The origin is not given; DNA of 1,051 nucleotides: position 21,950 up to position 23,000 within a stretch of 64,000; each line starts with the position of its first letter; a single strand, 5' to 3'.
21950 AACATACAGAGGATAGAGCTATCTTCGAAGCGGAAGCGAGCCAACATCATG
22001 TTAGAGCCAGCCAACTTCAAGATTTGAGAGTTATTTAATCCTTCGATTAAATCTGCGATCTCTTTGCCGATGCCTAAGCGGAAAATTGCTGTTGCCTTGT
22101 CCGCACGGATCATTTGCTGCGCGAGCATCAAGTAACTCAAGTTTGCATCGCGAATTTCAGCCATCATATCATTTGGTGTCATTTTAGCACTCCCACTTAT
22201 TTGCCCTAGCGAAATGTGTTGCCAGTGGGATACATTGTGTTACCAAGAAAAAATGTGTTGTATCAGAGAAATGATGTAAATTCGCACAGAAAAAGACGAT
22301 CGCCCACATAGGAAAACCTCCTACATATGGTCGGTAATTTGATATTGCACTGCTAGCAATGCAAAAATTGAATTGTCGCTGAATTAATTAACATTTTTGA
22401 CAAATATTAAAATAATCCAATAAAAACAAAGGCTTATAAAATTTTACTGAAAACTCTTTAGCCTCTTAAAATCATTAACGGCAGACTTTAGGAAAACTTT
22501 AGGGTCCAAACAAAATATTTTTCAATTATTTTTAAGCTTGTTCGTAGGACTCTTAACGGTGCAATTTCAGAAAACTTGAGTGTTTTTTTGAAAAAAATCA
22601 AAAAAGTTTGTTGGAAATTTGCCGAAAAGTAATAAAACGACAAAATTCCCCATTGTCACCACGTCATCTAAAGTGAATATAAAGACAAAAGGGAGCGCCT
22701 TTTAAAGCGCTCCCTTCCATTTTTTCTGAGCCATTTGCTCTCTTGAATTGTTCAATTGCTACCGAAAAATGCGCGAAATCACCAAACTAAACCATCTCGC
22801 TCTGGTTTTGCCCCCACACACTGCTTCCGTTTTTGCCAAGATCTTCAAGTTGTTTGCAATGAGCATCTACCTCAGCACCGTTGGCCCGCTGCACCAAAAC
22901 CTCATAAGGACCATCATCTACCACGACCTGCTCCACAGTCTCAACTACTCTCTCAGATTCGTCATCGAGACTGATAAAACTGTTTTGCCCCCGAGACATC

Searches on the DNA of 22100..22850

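Call 9: search_rna_families(source=window, start=22100, end=22850, threshold=evalue, max_evalue=10)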
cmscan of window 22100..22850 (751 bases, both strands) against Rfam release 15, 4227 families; matches with E-value up to 10: 15.
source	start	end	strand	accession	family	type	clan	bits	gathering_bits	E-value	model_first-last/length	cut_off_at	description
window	22580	22723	+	RF04182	GibS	Gene; sRNA;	-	28.3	115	0.092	1-142/142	no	GibS sRNA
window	22645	22721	-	RF01730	Termite-leu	Cis-reg;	-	24.4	51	0.0072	1-78/78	no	Termite-leu RNA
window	22673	22723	+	RF02066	STnc320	Gene; sRNA;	-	23.9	50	0.048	1-55/55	no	Salmonella enterica sRNA STnc320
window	22675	22731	-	RF02907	patAB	Cis-reg; leader;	-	21.8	92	0.65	1-57/57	no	patAB leader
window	22687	22798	-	RF04184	BTnc060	Gene; sRNA;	-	21.3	228.9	0.71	1-213/213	no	Bacteroides sRNA BTnc060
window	22684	22767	+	RF01730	Termite-leu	Cis-reg;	-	20.7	51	0.079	1-78/78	no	Termite-leu RNA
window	22679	22797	-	RF02029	sraA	Gene; sRNA;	-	18.1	56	5.6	1-95/95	no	sraA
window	22461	22568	-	RF01948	KCNQ1OT1_3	Gene; lncRNA;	-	17.5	60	6.6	1-116/116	no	KCNQ1 overlapping transcript 1 conserved region 3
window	22688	22717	-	RF02814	Sso133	Gene; sRNA;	-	16.9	44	1.9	30-59/73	no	Sulfolobus sRNA133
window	22616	22647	-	RF03903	mir-679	Gene; miRNA;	-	16.8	80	1.8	24-55/74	no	mir-679 microRNA precursor family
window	22691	22770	-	RF02607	AbsR25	Gene; sRNA;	-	16.4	47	4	1-164/164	no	Acinetobacter sRNA 25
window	22686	22840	-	RF01408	sraL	Gene; sRNA;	-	16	39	0.44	1-142/142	no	sraL Hfq binding RNA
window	22562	22609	-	RF01714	Ocean-V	Gene; sRNA;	-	15.8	75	3.3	1-72/72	no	Ocean-V RNA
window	22679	22725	-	RF04160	MIR868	Gene; miRNA;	-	14.3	200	6.2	1-194/194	no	MIR868 microRNA precursor family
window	22224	22284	-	RF01849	alpha_tmRNA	Gene;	CL00001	6.8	50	7.1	1-355/355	no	Alphaproteobacteria transfer-messenger RNA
